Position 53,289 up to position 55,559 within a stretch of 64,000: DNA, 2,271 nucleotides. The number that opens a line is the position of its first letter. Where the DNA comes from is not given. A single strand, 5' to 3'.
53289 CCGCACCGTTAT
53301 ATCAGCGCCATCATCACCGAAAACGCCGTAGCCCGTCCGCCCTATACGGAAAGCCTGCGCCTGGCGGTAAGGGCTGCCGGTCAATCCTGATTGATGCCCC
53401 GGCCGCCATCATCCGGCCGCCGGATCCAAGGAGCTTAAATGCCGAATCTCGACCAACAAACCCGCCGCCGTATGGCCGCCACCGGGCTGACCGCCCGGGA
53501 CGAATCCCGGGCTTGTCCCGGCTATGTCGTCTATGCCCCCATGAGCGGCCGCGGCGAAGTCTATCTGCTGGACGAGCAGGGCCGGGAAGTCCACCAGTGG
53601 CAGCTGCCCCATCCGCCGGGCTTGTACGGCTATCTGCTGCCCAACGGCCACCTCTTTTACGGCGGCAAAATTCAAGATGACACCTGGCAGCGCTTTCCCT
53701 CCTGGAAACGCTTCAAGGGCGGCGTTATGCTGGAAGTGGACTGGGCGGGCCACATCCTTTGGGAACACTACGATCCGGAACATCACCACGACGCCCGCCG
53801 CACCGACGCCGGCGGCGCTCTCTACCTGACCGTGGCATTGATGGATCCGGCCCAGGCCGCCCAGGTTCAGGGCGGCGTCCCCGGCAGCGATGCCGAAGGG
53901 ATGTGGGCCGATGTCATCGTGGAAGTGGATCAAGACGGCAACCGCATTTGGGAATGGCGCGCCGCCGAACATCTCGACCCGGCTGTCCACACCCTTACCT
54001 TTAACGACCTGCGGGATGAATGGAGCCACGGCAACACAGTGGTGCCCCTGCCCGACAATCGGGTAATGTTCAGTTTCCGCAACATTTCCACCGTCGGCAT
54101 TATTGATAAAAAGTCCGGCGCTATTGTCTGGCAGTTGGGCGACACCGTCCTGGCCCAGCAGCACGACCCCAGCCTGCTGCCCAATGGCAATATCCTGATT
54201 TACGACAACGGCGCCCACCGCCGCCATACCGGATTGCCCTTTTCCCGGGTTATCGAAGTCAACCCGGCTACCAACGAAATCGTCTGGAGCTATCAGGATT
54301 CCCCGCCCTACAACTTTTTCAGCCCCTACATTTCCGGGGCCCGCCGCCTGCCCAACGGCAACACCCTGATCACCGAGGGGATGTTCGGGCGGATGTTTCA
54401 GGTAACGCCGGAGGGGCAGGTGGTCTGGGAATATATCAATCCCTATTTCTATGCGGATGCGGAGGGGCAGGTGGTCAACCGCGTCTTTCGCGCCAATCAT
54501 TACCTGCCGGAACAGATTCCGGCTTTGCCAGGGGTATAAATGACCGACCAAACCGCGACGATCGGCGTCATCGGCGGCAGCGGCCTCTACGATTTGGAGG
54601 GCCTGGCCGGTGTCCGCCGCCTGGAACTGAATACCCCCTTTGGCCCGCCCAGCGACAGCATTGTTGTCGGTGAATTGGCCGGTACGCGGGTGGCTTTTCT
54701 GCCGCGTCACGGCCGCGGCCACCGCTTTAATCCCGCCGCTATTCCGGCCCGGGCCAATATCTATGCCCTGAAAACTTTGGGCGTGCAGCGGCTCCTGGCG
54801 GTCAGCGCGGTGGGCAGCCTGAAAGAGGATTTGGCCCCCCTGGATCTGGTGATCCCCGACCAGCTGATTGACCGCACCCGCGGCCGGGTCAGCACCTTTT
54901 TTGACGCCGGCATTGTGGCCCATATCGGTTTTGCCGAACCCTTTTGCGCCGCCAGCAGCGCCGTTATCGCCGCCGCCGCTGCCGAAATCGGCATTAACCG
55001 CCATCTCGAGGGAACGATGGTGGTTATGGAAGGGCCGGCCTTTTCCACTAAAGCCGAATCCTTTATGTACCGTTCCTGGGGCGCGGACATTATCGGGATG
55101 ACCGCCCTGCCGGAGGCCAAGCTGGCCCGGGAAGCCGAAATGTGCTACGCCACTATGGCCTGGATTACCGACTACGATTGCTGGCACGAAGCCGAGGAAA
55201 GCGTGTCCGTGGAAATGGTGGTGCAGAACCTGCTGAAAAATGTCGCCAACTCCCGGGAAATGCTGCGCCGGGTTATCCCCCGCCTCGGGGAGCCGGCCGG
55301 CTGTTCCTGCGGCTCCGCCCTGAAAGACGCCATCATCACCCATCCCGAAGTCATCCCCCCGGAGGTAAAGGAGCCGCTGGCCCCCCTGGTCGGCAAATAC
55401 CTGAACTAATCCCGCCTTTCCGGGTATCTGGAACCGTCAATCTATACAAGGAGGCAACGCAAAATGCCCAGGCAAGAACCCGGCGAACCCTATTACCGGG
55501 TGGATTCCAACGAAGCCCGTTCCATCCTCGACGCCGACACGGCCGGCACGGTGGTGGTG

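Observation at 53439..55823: ASST-like beta-propeller and a rhodanese embedded in the MTA-salvage/SAM-cycle gene cluster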

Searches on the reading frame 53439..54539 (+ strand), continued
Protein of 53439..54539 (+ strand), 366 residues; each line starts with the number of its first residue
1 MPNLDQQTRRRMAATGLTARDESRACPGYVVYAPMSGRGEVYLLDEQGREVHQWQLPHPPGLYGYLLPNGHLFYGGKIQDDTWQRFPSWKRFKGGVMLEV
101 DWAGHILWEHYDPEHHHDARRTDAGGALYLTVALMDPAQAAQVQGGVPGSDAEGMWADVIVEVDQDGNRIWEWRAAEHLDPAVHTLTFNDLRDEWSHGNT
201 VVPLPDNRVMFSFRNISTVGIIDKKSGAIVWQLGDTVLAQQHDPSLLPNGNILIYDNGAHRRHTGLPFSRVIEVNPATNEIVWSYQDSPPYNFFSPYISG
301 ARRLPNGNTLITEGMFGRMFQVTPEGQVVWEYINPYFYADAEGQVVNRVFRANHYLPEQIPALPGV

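Call 26: fold_search(model_id=the predicted structure, library=pdb)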
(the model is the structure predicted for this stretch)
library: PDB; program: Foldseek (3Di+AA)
matches with E <= 10: 1437; with E <= 0.001: 605
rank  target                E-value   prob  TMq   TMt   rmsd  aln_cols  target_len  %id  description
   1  9kf4                  1.5e-16  1.00  0.69  0.56   4.9       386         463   20  Crystal structure of Streptomyces sp. sulfotransferase Cpz4 involved in Caprazamycins Synthesis (released 2025-11-05)
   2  9kf6                  2.0e-15  1.00  0.69  0.57   4.7       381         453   20  Crystal structure of the reaction intermediate of Streptomyces sp. sulfotransferase Cpz4 involved in caprazamycins synth (released 2025-11-05)
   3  3no2                  1.9e-10  1.00  0.54  0.69   4.8       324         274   14  Crystal structure of a protein of unknown function (BACCAC_01654) from Bacteroides caccae at 1.35 A resolution (released 2010-07-28)
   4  7nri_B                1.7e-09  1.00  0.43  0.44  10.7       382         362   15  Structure of the darobactin-bound E. coli BAM complex (BamABCDE) (released 2021-04-21)
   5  8bmx_D                2.4e-09  1.00  0.49  0.52   6.4       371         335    8  Bacteroides thetaiotaomicron B12 TonB dependent transporter in complex with a surface lipoprotein (released 2023-09-20)
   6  6tjh_A                5.4e-09  1.00  0.37  0.38  13.2       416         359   10  Crystal structure of the computationally designed Cake9 protein (released 2020-05-06)
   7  8okv_A                6.3e-09  1.00  0.49  0.55   6.9       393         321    9  lipoprotein BT2095 from Bacteroides thetaiotamicron bound to cyanocobalamin CnCbl (released 2023-09-20)
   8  8okv_C                7.0e-09  1.00  0.50  0.55   6.6       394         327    9  lipoprotein BT2095 from Bacteroides thetaiotamicron bound to cyanocobalamin CnCbl (released 2023-09-20)
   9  3dsm                  7.4e-09  1.00  0.47  0.52   6.2       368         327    8  Crystal structure of the surface layer protein BACUNI_02894 from Bacteroides uniformis, Northeast Structural Genomics Co (released 2008-09-09)
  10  8okv_D                8.2e-09  1.00  0.47  0.53   7.1       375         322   10  lipoprotein BT2095 from Bacteroides thetaiotamicron bound to cyanocobalamin CnCbl (released 2023-09-20)
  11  8okv_B                1.6e-08  1.00  0.49  0.53   7.6       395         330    9  lipoprotein BT2095 from Bacteroides thetaiotamicron bound to cyanocobalamin CnCbl (released 2023-09-20)
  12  6tjg                  1.7e-08  1.00  0.40  0.45  11.0       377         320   11  Crystal structure of the computationally designed Cake8 protein (released 2020-05-06)
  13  8bai_A                1.8e-08  1.00  0.51  0.57   6.1       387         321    8  The surface-exposed lipo-protein of BtuG2 in complex with cyanocobalamin. (released 2023-10-25)
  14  8bn0                  1.8e-08  1.00  0.46  0.48   8.6       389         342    8  Bacteroides thetaiotaomicron surface protein BT1954 bound to (released 2023-08-16)
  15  8bmy_A                2.4e-08  1.00  0.50  0.54   6.1       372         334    8  Bacteroides thetaiotaomicron surface lipoprotein bound to cyanocobalamin (released 2023-08-16)
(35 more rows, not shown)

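Call 28: search_solved_structures(query=window:53439-54539:+, max_evalue=10, show_alignments=5)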
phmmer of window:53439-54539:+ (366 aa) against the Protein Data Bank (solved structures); distinct sequences matched with E-value up to 10: 4.
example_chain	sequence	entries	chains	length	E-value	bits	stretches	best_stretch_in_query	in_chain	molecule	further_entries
9kf4_A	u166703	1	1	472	1.4e-05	27.5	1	151-330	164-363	Sulfotransferase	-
9kf6_A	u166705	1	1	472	1.7e-05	27.2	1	151-330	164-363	Sulfotransferase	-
3elq_A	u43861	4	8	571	0.015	17.6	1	241-327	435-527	Arylsulfate sulfotransferase | Arylsulfate sulfotransferase AssT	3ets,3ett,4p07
4p04_A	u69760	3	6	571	0.054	15.7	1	247-327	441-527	Arylsulfate sulfotransferase AssT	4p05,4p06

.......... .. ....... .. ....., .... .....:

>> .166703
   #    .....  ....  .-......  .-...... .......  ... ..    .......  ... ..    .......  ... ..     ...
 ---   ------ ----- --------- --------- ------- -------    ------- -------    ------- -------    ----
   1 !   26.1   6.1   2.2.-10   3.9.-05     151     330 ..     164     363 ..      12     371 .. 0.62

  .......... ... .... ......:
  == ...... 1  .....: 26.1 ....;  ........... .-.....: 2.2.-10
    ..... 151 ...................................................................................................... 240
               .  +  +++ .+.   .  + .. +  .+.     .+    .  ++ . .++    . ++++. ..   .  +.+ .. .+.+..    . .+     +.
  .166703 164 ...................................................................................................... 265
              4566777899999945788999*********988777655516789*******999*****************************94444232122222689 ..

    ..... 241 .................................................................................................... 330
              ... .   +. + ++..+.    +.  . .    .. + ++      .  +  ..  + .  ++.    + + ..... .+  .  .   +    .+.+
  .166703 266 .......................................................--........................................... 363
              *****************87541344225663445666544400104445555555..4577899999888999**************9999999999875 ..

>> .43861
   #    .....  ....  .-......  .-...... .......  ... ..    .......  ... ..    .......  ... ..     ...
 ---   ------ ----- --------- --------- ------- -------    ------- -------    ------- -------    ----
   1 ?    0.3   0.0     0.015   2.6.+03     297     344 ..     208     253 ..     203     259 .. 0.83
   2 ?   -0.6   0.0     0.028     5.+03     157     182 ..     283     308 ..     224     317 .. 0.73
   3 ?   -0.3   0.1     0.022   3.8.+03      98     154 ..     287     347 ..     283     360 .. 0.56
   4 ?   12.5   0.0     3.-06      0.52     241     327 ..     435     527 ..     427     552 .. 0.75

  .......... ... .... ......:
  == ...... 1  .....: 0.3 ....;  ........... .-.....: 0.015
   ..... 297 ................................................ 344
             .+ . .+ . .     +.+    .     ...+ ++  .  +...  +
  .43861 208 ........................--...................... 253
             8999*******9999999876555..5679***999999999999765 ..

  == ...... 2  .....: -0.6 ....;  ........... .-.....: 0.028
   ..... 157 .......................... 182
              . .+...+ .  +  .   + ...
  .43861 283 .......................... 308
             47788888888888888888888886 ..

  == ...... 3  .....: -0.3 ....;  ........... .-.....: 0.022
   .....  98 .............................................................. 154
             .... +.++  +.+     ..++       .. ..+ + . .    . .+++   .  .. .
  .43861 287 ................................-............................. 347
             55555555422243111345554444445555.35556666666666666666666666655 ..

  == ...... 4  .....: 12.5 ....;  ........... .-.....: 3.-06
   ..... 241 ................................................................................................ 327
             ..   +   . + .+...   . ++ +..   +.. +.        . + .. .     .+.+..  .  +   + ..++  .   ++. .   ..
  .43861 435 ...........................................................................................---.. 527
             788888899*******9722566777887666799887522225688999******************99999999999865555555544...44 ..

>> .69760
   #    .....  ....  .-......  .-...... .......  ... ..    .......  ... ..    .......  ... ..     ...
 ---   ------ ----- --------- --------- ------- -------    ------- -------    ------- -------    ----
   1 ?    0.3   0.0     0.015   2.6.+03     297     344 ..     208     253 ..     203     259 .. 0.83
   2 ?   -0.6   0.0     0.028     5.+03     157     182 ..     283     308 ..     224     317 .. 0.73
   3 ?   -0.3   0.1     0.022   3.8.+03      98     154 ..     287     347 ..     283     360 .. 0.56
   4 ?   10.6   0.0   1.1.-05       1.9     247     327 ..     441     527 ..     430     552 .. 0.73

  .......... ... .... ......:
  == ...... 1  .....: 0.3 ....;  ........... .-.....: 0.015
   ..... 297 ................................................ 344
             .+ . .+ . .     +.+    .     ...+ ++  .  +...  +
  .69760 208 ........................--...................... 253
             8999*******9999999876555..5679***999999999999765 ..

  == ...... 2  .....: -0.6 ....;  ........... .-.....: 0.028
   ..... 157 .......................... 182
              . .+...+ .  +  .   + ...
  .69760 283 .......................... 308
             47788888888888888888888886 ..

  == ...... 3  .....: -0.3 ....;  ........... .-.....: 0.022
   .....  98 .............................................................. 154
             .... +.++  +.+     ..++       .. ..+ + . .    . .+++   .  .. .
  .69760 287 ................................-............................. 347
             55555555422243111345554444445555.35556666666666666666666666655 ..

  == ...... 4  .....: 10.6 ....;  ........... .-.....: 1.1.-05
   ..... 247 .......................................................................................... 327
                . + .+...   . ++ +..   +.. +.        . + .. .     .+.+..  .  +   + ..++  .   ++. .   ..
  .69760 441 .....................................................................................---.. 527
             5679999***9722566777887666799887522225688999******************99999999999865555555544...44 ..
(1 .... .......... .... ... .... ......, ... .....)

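Call 50: search_protein_families(library=pfam, alignment_id=A4, max_evalue=0.00001)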
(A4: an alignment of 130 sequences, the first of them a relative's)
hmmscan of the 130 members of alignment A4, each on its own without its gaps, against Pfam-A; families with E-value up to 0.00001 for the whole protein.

A. member 1, L003:8678-9934:+ (419 aa): 3 families
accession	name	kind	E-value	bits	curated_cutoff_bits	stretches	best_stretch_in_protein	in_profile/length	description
PF01135.25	PCMT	-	4.5e-49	167.5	20.3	1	33-240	3-206/210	Protein-L-isoaspartate(D-aspartate) O-methyltransferase (PCMT)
PF13649.12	Methyltransf_25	-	1.1e-07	32.8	27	1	112-184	1-71/97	Methyltransferase domain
PF13847.12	Methyltransf_31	-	1.3e-07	31.9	27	1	107-163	2-58/145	Methyltransferase domain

B. families by the number of members that match (of 130 scanned): 108 families (the first 25 are shown)
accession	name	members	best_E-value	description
PF13410.11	GST_C_2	15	2e-11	Glutathione S-transferase, C-terminal domain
PF13409.12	GST_N_2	14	1.1e-20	Glutathione S-transferase, N-terminal domain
PF02798.26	GST_N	14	6.1e-19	Glutathione S-transferase, N-terminal domain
PF13417.12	GST_N_3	14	1.1e-18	Glutathione S-transferase, N-terminal domain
PF22441.2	CLIC-like_N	14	1.8e-09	CLIC-like N-terminal domain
PF00248.27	Aldo_ket_red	13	7.2e-71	Aldo/keto reductase family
PF07883.17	Cupin_2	9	1.3e-14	Cupin domain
PF01381.28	HTH_3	9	3.5e-13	Helix-turn-helix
PF13560.12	HTH_31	8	1e-11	Helix-turn-helix domain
PF16865.10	GST_C_5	7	1.3e-07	Glutathione S-transferase, C-terminal domain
PF13443.12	HTH_26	7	3.3e-07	Cro/C1-type HTH DNA-binding domain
PF00860.26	Xan_ur_permease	6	1.1e-59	Permease family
PF05899.18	Cupin_3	6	2.3e-07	EutQ-like cupin domain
PF05425.18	CopD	5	1e-10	Copper resistance protein D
PF14497.11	GST_C_3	5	5e-06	Glutathione S-transferase, C-terminal domain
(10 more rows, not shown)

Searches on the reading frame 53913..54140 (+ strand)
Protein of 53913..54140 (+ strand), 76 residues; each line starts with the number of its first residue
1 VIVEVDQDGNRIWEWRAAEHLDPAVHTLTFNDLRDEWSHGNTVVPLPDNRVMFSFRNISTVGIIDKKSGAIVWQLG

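Call 67: search_solved_structures(query=window:53913-54140:+, max_evalue=10, show_alignments=4)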
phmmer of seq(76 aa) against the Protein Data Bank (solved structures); distinct sequences matched with E-value up to 10: 3.
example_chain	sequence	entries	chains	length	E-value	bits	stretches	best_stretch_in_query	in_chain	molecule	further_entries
9kf4_A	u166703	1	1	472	0.0048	20.3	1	4-76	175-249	Sulfotransferase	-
9kf6_A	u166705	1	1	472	0.0049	20.3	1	4-76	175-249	Sulfotransferase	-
6km9_A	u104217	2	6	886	1.4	12.4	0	10-44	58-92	Oxoglutarate dehydrogenase (Succinyl-transferring), E1 component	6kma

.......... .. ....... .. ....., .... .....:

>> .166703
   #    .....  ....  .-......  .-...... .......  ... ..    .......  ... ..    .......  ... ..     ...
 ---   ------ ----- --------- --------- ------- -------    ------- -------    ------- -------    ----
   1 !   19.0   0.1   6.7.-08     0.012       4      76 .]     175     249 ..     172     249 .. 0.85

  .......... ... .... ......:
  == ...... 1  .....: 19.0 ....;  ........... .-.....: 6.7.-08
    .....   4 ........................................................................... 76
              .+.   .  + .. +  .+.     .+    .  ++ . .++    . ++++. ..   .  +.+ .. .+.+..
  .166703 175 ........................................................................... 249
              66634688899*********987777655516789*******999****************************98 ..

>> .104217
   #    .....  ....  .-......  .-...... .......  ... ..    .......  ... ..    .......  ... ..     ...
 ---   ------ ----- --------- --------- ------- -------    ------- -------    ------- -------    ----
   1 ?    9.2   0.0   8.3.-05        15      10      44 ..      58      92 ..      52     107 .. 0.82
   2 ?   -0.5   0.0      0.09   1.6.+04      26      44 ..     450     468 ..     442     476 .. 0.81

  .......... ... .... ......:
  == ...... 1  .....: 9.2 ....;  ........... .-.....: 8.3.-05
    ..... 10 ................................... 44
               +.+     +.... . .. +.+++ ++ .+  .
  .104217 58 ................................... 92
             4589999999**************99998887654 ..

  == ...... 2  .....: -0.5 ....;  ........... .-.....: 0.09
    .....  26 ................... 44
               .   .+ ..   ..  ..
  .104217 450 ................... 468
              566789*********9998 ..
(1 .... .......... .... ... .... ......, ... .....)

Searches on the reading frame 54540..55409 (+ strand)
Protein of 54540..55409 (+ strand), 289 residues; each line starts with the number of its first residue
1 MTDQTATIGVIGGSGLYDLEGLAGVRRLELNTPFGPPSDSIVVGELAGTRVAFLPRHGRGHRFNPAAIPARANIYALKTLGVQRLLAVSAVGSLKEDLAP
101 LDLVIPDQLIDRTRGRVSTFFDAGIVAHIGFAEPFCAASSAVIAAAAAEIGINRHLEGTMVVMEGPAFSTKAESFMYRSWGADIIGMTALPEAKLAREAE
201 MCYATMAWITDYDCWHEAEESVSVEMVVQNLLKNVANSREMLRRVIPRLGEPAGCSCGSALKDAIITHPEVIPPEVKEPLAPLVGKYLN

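Call 3: search_protein_families(library=pfam, proteins=[window:54540-55409:+], max_evalue=0.01)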
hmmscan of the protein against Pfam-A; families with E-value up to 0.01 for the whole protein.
window:54540-55409:+ (289 aa): 1 family
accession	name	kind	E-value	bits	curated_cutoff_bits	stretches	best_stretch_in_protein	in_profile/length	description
PF01048.26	PNP_UDP_1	-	5.4e-45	154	25.1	1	7-246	1-232/233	Phosphorylase superfamily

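Call 4: search_protein_families(library=ncbifam, proteins=[window:54540-55409:+], max_evalue=0.01)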
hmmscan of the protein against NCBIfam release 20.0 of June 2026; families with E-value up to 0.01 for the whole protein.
window:54540-55409:+ (289 aa): 11 families
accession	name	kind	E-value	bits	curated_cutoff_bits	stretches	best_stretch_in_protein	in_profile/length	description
NF005657.0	PRK07432.1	equivalog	4.2e-120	400.3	453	1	5-288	3-290/291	S-methyl-5'-thioadenosine phosphorylase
NF006492.0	PRK08931.1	equivalog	7.9e-107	357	437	1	5-288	3-289/291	S-methyl-5'-thioadenosine phosphorylase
NF006334.0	PRK08564.1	equivalog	1.9e-97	325.6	382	1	3-265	5-266/267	S-methyl-5'-thioadenosine phosphorylase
TIGR01694.1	MTAP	equivalog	4e-94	314.5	274.85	1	8-247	2-239/240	S-methyl-5'-thioadenosine phosphorylase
NF005876.0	PRK07823.1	equivalog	1.2e-86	290.1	306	1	3-263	3-259/267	S-methyl-5'-thioadenosine phosphorylase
NF006599.0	PRK09136.1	equivalog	1.2e-64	217.9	223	1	7-246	3-244/247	S-methyl-5'-thioinosine phosphorylase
NF006054.0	PRK08202.1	equivalog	6e-22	78.4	218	1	40-247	66-272/274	purine-nucleoside phosphorylase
TIGR01697.1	PNPH-PUNA-XAPA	subfamily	9.9e-20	70.9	197.1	1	40-246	42-246/247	inosine/guanosine/xanthosine phosphorylase family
TIGR01698.1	PUNP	equivalog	7e-15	55.1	302.6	1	41-212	43-211/245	purine-nucleoside phosphorylase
TIGR01700.1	PNPH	equivalog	1.6e-13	50.6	293.35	1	40-229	42-231/249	purine nucleoside phosphorylase I, inosine and guanosine-specific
TIGR01699.1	XAPA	equivalog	3.4e-12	46.4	370.9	1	40-211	42-213/248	xanthosine phosphorylase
